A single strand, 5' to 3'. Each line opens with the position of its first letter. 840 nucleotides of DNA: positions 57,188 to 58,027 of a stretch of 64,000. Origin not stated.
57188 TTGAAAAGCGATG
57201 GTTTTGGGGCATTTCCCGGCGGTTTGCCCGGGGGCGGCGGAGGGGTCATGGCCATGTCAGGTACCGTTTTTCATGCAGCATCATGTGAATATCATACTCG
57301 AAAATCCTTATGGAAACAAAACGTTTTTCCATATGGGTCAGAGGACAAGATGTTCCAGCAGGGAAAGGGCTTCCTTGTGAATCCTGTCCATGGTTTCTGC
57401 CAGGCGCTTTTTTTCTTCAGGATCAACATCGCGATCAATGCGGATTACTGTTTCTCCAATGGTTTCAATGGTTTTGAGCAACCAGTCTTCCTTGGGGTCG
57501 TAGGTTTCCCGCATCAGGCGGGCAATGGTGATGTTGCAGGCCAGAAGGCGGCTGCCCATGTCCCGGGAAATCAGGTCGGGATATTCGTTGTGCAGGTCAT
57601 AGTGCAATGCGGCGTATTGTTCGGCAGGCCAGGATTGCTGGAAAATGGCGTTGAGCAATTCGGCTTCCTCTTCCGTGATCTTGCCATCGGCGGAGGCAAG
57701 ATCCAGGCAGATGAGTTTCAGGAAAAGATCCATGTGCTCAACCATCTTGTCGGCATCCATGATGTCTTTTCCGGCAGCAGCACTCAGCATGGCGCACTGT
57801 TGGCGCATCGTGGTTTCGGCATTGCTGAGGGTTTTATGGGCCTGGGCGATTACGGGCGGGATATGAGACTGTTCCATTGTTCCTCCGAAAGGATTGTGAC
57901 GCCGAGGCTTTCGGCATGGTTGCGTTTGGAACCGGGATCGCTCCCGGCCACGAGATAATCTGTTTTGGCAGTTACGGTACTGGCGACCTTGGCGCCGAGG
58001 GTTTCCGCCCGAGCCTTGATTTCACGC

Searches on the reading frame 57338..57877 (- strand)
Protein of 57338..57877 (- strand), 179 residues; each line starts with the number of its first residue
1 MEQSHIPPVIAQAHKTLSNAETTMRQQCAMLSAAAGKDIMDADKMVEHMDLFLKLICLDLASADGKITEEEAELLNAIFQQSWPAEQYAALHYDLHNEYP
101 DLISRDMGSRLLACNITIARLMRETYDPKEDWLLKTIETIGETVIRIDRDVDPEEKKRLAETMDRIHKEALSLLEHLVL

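Call 4: search_protein_families(library=pfam, proteins=[window:57338-57877:-], max_evalue=0.01)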
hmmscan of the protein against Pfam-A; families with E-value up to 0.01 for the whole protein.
window:57338-57877:- (179 aa): 1 family
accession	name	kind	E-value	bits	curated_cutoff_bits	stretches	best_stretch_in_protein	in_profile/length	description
PF05099.18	TerB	-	0.00016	22.4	24.4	0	56-83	7-34/118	Tellurite resistance protein TerB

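Call 6: search_protein_families(library=ncbifam, proteins=[window:57338-57877:-], max_evalue=0.01)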
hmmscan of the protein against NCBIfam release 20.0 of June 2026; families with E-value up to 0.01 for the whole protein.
window:57338-57877:- (179 aa): 0 families
